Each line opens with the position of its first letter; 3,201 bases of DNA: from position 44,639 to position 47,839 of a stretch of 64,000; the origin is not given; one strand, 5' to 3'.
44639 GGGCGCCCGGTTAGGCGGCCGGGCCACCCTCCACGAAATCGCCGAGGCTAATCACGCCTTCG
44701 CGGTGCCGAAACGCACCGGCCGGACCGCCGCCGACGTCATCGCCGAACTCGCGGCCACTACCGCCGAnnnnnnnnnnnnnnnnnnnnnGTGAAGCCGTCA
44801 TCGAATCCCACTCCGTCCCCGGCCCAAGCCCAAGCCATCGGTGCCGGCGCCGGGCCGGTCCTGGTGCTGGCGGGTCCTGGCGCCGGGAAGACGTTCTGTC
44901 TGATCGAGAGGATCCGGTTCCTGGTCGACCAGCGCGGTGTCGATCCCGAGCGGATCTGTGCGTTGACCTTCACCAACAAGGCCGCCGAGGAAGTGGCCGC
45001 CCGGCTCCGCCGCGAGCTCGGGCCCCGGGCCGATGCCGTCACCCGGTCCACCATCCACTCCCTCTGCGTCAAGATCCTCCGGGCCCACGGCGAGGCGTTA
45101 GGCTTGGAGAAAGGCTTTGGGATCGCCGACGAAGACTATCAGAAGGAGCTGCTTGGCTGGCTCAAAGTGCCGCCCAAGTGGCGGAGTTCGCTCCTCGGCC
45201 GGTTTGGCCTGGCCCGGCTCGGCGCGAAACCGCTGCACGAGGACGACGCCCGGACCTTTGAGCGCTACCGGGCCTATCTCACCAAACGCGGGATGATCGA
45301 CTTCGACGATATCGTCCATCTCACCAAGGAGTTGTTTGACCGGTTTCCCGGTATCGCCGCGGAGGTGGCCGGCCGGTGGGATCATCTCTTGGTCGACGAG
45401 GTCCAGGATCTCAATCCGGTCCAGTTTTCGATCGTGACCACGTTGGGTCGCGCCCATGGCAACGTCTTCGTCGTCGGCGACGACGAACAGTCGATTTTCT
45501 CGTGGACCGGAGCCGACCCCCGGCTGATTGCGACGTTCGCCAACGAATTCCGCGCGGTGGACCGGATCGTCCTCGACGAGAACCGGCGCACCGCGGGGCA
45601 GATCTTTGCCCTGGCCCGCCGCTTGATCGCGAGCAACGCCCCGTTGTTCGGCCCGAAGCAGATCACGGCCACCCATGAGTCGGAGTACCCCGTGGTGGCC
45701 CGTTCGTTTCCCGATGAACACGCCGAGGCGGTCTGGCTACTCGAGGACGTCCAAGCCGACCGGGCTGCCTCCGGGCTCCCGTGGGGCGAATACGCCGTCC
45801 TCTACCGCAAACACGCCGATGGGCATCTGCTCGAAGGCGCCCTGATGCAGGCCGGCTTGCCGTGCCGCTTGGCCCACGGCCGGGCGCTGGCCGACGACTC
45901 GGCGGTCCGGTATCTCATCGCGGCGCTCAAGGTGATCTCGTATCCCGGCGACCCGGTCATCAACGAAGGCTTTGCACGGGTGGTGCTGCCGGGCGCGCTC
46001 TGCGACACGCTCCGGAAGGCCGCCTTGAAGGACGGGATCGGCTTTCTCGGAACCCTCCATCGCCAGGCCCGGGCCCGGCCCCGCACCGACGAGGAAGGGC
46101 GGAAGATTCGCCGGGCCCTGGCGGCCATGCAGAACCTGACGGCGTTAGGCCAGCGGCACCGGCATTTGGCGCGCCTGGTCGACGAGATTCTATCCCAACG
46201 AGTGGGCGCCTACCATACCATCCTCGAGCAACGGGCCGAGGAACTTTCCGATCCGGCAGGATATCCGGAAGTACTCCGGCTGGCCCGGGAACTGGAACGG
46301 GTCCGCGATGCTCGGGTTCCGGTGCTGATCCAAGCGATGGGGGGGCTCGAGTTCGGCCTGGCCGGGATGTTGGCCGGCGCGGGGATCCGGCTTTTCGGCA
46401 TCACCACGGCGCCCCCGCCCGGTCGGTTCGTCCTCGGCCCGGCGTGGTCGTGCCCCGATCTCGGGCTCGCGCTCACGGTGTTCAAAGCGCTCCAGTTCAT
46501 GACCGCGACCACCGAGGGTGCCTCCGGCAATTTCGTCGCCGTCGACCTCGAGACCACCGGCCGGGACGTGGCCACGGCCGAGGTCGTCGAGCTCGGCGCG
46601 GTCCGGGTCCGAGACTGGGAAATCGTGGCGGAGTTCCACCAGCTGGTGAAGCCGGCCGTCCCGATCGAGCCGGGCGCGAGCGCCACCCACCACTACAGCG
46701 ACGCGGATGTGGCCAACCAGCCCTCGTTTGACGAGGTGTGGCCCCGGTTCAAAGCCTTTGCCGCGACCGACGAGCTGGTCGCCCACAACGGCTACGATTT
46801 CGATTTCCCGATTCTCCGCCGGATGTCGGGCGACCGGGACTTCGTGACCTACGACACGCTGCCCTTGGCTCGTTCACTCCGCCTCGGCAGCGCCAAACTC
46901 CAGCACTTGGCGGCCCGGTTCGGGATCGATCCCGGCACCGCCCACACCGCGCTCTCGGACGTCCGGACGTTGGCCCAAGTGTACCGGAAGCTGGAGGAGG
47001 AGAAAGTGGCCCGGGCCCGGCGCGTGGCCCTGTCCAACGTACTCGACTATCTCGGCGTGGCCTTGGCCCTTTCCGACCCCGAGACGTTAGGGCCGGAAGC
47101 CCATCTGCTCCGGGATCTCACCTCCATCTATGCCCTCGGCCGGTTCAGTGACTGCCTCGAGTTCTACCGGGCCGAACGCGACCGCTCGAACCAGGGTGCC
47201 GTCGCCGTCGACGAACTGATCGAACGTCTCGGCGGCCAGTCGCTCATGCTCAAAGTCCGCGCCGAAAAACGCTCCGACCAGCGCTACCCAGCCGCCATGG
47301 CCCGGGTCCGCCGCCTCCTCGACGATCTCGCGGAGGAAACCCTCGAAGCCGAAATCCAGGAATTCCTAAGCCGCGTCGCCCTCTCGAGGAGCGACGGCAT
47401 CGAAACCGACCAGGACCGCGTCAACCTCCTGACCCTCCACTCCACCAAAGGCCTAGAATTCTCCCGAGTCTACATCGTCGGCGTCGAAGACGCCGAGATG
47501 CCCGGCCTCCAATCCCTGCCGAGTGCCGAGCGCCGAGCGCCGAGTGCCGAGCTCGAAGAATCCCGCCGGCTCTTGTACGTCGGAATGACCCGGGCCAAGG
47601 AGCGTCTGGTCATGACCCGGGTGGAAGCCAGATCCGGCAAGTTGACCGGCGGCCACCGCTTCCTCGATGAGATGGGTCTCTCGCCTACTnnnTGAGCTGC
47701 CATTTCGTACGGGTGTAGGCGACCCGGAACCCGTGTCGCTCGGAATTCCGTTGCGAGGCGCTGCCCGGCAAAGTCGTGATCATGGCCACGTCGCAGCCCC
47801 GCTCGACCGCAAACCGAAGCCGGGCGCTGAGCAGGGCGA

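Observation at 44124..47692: Alpha/beta hydrolase translationally coupled to a UvrD helicase carrying an internal DEDDh exonuclease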

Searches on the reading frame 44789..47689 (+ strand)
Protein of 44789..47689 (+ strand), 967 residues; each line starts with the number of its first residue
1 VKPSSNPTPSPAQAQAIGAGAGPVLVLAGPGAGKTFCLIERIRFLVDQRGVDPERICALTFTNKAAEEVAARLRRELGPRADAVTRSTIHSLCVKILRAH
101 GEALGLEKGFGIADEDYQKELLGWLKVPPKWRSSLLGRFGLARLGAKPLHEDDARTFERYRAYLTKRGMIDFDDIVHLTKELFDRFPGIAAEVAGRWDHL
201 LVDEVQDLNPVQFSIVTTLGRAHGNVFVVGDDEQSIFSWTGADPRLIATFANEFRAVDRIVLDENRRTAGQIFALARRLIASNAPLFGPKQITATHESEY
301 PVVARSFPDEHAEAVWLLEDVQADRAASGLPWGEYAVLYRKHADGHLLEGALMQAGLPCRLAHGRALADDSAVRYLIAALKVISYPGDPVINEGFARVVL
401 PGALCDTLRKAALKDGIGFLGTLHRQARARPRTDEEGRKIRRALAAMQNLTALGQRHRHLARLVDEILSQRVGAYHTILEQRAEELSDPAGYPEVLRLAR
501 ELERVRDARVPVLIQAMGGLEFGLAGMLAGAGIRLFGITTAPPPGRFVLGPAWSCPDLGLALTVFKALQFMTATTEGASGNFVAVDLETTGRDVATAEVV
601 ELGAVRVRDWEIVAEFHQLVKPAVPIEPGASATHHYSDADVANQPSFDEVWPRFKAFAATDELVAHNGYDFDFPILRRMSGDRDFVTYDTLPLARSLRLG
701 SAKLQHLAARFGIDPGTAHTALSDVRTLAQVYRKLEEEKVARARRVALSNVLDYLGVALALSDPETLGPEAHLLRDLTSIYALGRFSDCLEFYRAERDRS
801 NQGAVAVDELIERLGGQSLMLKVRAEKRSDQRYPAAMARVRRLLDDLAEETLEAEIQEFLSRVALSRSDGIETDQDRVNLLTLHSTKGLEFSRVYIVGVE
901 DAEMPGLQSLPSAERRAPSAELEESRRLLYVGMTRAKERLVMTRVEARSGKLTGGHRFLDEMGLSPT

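Call 6: search_protein_families(library=pfam, proteins=[window:44789-47689:+], max_evalue=0.01)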
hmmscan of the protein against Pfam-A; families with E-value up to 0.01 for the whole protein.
window:44789-47689:+ (967 aa): 8 families
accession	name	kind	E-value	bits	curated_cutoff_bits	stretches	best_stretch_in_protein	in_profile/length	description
PF00580.27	UvrD-helicase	-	2.5e-60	204.9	23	1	11-254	3-270/271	UvrD/REP helicase N-terminal domain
PF13361.12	UvrD_C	-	6.8e-34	118.2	25.6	2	836-944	240-347/350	UvrD-like helicase C-terminal domain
PF00929.31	RNase_T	-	6.4e-24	85.8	24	1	583-732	1-164/164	Exonuclease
PF13245.12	AAA_19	-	6.9e-20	72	25.1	1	15-237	3-131/134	AAA domain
PF13538.12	UvrD_C_2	-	6.5e-09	36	27.4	1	920-942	29-51/52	UvrD-like helicase C-terminal domain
PF01443.25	Viral_helicase1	-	2.8e-07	31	21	0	875-941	174-225/228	Viral superfamily 1 RNA helicase core domain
PF13604.12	AAA_30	-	0.00022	21.5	27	0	15-87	12-76/191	AAA domain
PF13482.12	RNase_H_2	-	0.0012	19.3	22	1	645-717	51-119/165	RNase_H superfamily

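Call 7: search_protein_families(library=ncbifam, proteins=[window:44789-47689:+], max_evalue=0.01)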
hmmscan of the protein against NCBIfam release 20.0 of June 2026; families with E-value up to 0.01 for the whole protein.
window:44789-47689:+ (967 aa): 42 families (the best 25 are shown)
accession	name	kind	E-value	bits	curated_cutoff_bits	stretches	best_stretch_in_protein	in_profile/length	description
TIGR01073.1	pcrA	equivalog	5.8e-98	329.1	911.2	3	154-485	167-497/725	DNA helicase PcrA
TIGR01074.1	rep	equivalog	3.5e-93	313.1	951.45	2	11-399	4-405/668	DNA helicase Rep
NF008743.0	PRK11773.1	equivalog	3.5e-87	293.4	965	3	149-389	166-404/720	DNA helicase II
TIGR01075.1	uvrD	equivalog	1.4e-82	278.1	1144.45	3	150-399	162-406/715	DNA helicase II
NF008172.0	PRK10919.1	equivalog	1.2e-66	225.3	1168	3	154-389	165-399/673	DNA helicase Rep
NF008276.0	PRK11054.1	equivalog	1.3e-41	142.9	543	3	157-294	396-529/684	DNA helicase IV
TIGR02785.1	addA_Gpos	equivalog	7.4e-37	126.8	707.65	2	157-273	345-473/1234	helicase-exonuclease AddAB subunit AddA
TIGR00609.1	recB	equivalog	2.8e-30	105.2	696.05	3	163-279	336-454/1175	exodeoxyribonuclease V subunit beta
TIGR02784.1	addA_alphas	equivalog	7.4e-30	104.1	860.75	3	154-254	345-459/1138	double-strand break repair helicase AddA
NF005907.0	PRK07883.1-5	equivalog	8.7e-26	90.4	454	1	581-735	29-191/584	DEDD exonuclease domain-containing protein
NF005906.0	PRK07883.1-4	equivalog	4e-24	84.9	495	1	581-738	7-170/563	DEDD exonuclease domain-containing protein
NF010485.0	PRK13909.1-2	equivalog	7e-23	80.8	650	2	162-394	294-534/909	RecB-like helicase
TIGR01405.1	polC_Gram_pos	equivalog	8.8e-23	80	1043.45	1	580-738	189-353/1211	DNA polymerase III subunit alpha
NF005905.0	PRK07883.1-3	equivalog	1.5e-22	80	508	1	579-737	23-189/581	DEDD exonuclease domain-containing protein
NF001688.0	PRK00448.1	equivalog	2.8e-22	78.2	873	1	577-738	420-587/1445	PolC-type DNA polymerase III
NF005904.0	PRK07883.1-2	equivalog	5.4e-17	61.3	969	1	581-735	31-193/584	DEDD exonuclease domain-containing protein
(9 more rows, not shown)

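Call 9: search_protein_families(library=padloc, proteins=[window:44789-47689:+], max_evalue=0.01)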
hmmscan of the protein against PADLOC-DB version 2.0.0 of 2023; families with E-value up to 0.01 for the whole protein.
window:44789-47689:+ (967 aa): 55 families (the best 25 are shown)
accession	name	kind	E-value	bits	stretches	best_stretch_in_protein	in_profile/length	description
PDLC00114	GajB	-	3e-84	281.8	3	154-388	173-407/635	UrvD helicase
PDLC03802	RTasHel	-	1.4e-74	250.2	1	9-947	6-654/675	DRT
PDLC00132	GajB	-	3.8e-67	225.3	3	151-322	169-334/625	UrvD helicase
PDLC00117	GajB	-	5.6e-66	221.3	2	11-376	18-395/604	UrvD helicase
PDLC00130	GajB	-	6.8e-52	174.5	3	159-307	168-318/589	UrvD helicase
PDLC00103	GajB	-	2e-51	173.6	2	10-410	18-427/612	UrvD helicase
PDLC00127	GajB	-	1.2e-46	157.4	2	12-252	12-260/594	UrvD helicase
PDLC00119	GajB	-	2.3e-43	147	3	156-275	178-295/565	UrvD helicase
PDLC00121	GajB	-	8.9e-42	141.3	2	8-319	5-322/565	UrvD helicase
PDLC00104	GajB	-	1.4e-36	124.4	2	13-291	7-260/574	UrvD helicase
PDLC00123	GajB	-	6.4e-36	122.1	3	164-287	144-266/540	UrvD helicase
PDLC00112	GajB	-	4.8e-34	115.9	3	158-284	170-299/581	UrvD helicase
PDLC00107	GajB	-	4.1e-33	112.9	2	13-270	20-288/587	UrvD helicase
PDLC01247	DEDDh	-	1.3e-32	111.3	1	583-732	1-138/139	"CAS-I,CAS-II,CAS-III,CAS-IV,CAS-V,CAS-VI; associated"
PDLC00138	GajB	-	5.1e-32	109.3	2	158-284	182-308/581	UrvD helicase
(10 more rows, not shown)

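Call 11: search_solved_structures(query=window:44789-47689:+, max_evalue=0.00001, show_alignments=1)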
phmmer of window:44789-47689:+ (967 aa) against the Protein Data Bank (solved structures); distinct sequences matched with E-value up to 0.00001: 36.
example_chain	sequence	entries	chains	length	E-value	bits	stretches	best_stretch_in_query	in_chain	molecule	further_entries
1pjr_A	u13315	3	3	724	4.9e-67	229.8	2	12-507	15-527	PCRA | ATP-DEPENDENT HELICASE PCRA | HELICASE PCRA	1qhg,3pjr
4c2u_A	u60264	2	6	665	3.1e-66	227.1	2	10-390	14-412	DNA HELICASE II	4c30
4c2t_A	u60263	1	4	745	5.5e-66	226.3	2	10-390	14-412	DNA HELICASE II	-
3lfu_A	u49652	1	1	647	2e-64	221.1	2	12-391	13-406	DNA helicase II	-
2is1_A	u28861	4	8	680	7.6e-64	219.2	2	12-389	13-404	DNA helicase II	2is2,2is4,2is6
9dci_A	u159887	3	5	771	1.8e-60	208.1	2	10-476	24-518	ATP-dependent DNA helicase UvrD1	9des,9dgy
1uaa_A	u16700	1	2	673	2.4e-58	201.1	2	10-396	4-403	PROTEIN (ATP-DEPENDENT DNA HELICASE REP.)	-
2pjr_A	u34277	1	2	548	9.6e-54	185.8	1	12-508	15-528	PROTEIN (HELICASE PCRA)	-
1qhh_B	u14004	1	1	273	7.4e-30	106.8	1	156-390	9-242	PROTEIN (PCRA (SUBUNIT))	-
2p1j_A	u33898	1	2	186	2.3e-22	82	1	579-737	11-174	DNA polymerase III polC-type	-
1qhh_A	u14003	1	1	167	4.8e-21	77.6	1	12-122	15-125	PROTEIN (PCRA (SUBUNIT))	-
3u44_A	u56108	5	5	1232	2.9e-20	75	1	11-123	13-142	ATP-dependent helicase/nuclease subunit A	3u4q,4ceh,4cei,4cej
6ppr_B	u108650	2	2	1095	3.2e-15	58.3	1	9-109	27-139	UvrD/REP helicase | DNA 3'-5' helicase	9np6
6ppu_B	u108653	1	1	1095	3.2e-15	58.3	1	9-109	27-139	UvrD/REP helicase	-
6ppj_B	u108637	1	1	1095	3.6e-15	58.2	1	9-109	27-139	UvrD/REP helicase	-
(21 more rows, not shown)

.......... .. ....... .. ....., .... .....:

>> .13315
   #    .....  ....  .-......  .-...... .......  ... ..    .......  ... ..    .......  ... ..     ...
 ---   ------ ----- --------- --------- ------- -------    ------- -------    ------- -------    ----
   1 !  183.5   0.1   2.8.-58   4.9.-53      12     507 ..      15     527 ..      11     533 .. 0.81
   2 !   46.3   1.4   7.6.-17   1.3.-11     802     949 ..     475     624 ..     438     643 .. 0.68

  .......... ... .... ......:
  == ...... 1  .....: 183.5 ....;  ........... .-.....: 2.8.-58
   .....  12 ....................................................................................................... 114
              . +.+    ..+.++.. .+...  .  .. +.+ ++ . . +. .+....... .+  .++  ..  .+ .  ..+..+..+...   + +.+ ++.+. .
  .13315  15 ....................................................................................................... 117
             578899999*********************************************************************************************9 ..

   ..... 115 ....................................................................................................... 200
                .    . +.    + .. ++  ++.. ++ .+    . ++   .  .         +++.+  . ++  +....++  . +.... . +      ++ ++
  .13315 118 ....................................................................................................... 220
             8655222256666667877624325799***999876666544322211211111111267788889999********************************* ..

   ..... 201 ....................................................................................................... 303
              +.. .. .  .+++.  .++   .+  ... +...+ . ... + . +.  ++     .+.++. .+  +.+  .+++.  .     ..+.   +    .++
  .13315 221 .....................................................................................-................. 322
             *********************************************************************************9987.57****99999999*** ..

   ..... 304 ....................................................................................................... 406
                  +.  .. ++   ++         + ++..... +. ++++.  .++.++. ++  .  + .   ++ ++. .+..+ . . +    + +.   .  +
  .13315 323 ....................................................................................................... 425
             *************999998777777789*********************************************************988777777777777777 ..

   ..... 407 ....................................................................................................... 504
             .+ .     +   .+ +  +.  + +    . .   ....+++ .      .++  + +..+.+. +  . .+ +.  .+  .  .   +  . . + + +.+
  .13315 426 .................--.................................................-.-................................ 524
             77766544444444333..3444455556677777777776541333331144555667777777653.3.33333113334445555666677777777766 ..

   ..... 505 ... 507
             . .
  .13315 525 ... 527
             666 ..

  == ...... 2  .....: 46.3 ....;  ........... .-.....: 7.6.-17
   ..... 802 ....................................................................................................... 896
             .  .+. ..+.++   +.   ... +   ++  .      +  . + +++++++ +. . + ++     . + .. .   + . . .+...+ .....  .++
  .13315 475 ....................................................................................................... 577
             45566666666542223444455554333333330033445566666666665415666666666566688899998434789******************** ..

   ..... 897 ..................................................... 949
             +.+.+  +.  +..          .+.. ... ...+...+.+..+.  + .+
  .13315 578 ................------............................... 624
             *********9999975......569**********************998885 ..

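Call 12: find_homologous_proteins(query=window:44789-47689:+, max_evalue=1e-20)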
Query window:44789-47689:+ (967 aa): 4915 proteins with E <= 1e-20 among 8000 candidates; the best 120 are listed.
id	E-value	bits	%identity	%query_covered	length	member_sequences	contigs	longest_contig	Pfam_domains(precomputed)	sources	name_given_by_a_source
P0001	0.0e+0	2016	93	99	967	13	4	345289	PF13538.13,PF00929.32,PF01443.25,PF13361.13,PF13245.13,PF16473.12,PF00580.28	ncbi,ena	-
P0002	0.0e+0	1848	86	100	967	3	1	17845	PF13538.13,PF00929.32,PF13604.13,PF13361.13,PF13245.13,PF00580.28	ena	-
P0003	0.0e+0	1833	86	99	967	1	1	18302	PF13538.13,PF00929.32,PF01443.25,PF13361.13,PF13245.13,PF00580.28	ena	-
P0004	0.0e+0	1810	85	99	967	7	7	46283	PF13538.13,PF00929.32,PF01443.25,PF13361.13,PF13245.13,PF00580.28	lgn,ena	-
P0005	0.0e+0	1744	82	99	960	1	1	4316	PF13538.13,PF00929.32,PF01443.25,PF13604.13,PF13361.13,PF13245.13,PF00580.28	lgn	-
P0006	0.0e+0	1743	91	88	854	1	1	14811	PF00929.32,PF13361.13,PF13245.13,PF00580.28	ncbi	-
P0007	0.0e+0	1415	68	99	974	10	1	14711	PF13538.13,PF00929.32,PF01443.25,PF13604.13,PF13361.13,PF13245.13,PF00580.28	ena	-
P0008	0.0e+0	1412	68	99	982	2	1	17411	PF13538.13,PF00929.32,PF01443.25,PF13604.13,PF13361.13,PF13245.13,PF00580.28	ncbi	-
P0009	0.0e+0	1378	67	100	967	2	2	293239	PF13538.13,PF00929.32,PF13361.13,PF13245.13,PF00580.28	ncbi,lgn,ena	-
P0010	0.0e+0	1358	66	99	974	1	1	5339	PF13538.13,PF00929.32,PF01443.25,PF13361.13,PF13245.13,PF00580.28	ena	-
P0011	0.0e+0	1347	65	99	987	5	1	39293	PF13538.13,PF00929.32,PF01443.25,PF13604.13,PF13361.13,PF13245.13,PF00580.28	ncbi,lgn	-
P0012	0.0e+0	1342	66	99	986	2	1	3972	PF13538.13,PF00929.32,PF01443.25,PF13604.13,PF13361.13,PF13245.13,PF16473.12,PF00580.28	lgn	-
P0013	0.0e+0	1332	65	99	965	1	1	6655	PF13538.13,PF00929.32,PF01443.25,PF13361.13,PF13245.13,PF00580.28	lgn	-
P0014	0.0e+0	1319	64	100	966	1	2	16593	PF13538.13,PF00929.32,PF01443.25,PF13361.13,PF13245.13,PF00580.28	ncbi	ncbi:MAG: UvrD-helicase domain-containing protein [Gemmatimonadales bacterium]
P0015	0.0e+0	1313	63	100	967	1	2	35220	PF13538.13,PF00929.32,PF13361.13,PF13245.13,PF00580.28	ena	-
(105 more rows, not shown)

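Call 21: find_related_loci(query=A2, collection=genome_contigs, flank=10000)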
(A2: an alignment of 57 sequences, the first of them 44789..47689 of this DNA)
Query A2 (967 aa) in genome_contigs; peptide patterns used: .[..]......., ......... (x = any residue, [..] = any of these).
600 stretches matched a pattern (row limit reached: there are more); 583 encode a relative of the query (tblastn E <= 1e-3); the best 80 are kept; 80 distinct loci.
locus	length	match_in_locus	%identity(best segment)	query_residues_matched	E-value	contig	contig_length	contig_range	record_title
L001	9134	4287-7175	94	4-966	0e+0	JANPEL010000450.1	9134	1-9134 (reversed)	MAG: Gemmatimonadota bacterium isolate VAR_78_metabat_238 VAR_78_k141_637189, whole genome shotgun sequence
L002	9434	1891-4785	69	8-967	0e+0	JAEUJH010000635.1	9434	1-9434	MAG: Gemmatimonadetes bacterium isolate new MAG-64 k141_3113912, whole genome shotgun sequence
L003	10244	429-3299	63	8-966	0e+0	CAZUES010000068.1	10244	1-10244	MAG TPA_asm: uncultured Gemmatimonas sp. isolate SRP344714_co1_324 genome assembly, contig: NODE_11834_length_10244_cov_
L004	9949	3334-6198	54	8-966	0e+0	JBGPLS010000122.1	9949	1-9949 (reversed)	MAG: Gemmatimonadaceae bacterium isolate OBJ_0618_7090110_256 k141_2953279_length_9949_cov_55.5774, whole genome shotgun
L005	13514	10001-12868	53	8-966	0e+0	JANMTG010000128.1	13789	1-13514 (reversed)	MAG: Gemmatimonadota bacterium isolate SOY_29_metabat_26 SOY_29_k141_2038464, whole genome shotgun sequence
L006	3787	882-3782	54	8-966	0e+0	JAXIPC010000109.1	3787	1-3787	MAG: Gemmatimonadales bacterium isolate Fractures_MAG_09 c_000000150887, whole genome shotgun sequence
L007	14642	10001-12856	53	10-964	0e+0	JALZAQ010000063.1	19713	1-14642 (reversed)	MAG: Gemmatimonadota bacterium isolate KAP bin95 SD1490_NODE_666_length_19713_cov_1.398856, whole genome shotgun sequenc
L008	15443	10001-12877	53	8-965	0e+0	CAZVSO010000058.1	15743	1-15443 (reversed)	MAG TPA_asm: uncultured Gemmatimonadaceae bacterium isolate SRP119689_co1_97 genome assembly, contig: NODE_5255_length_1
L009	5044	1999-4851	54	13-966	0e+0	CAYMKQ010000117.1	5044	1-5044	MAG TPA_asm: uncultured Gemmatimonadaceae bacterium isolate SRP136066_co1_213 genome assembly, contig: NODE_29498_length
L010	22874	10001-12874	53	8-964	0e+0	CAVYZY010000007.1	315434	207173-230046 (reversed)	MAG: uncultured Gemmatimonadales bacterium isolate MFD02809.bin.1.312 genome assembly, contig: contig_57476, whole genom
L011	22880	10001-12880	51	5-967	0e+0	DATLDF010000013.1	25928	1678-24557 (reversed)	MAG TPA_asm: Gemmatimonadaceae bacterium isolate SMAG_U14343 k141_3820892, whole genome shotgun sequence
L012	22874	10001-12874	53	8-966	0e+0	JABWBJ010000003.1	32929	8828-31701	MAG: Gemmatimonadaceae bacterium isolate MAG_27 scaffold_1159, whole genome shotgun sequence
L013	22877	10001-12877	52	8-966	0e+0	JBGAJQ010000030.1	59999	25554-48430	MAG: Gemmatimonadaceae bacterium isolate MAG_AAO_H10.4 AAOH10-4_opera_contig_2222, whole genome shotgun sequence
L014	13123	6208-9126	53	8-966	0e+0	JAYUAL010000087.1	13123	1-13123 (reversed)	MAG: Gemmatimonadales bacterium isolate GFS_6476 GFS_6476_86, whole genome shotgun sequence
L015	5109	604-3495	53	8-966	0e+0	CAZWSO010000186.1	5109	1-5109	MAG TPA_asm: uncultured Gemmatimonadaceae bacterium isolate SRP217488_co1_31 genome assembly, contig: NODE_18591_length_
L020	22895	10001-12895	53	4-965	0e+0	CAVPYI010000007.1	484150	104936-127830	MAG: uncultured Gemmatimonadales bacterium isolate MFD09964.bin.2.64 genome assembly, contig: contig_373, whole genome s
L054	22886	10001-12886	49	9-965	0e+0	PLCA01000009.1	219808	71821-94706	MAG: Gemmatimonadetes bacterium isolate palsa_1239 73.20111000_P3M.22_contig_280, whole genome shotgun sequence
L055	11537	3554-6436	50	4-963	0e+0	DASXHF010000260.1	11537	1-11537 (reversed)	MAG TPA_asm: Gemmatimonadaceae bacterium isolate SMAG_U5186 k141_4447873, whole genome shotgun sequence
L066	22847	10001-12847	50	19-966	0e+0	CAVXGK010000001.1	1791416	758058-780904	MAG: uncultured Gemmatimonadaceae bacterium isolate MFD05521.bin.1.51 genome assembly, contig: contig_28488, whole genom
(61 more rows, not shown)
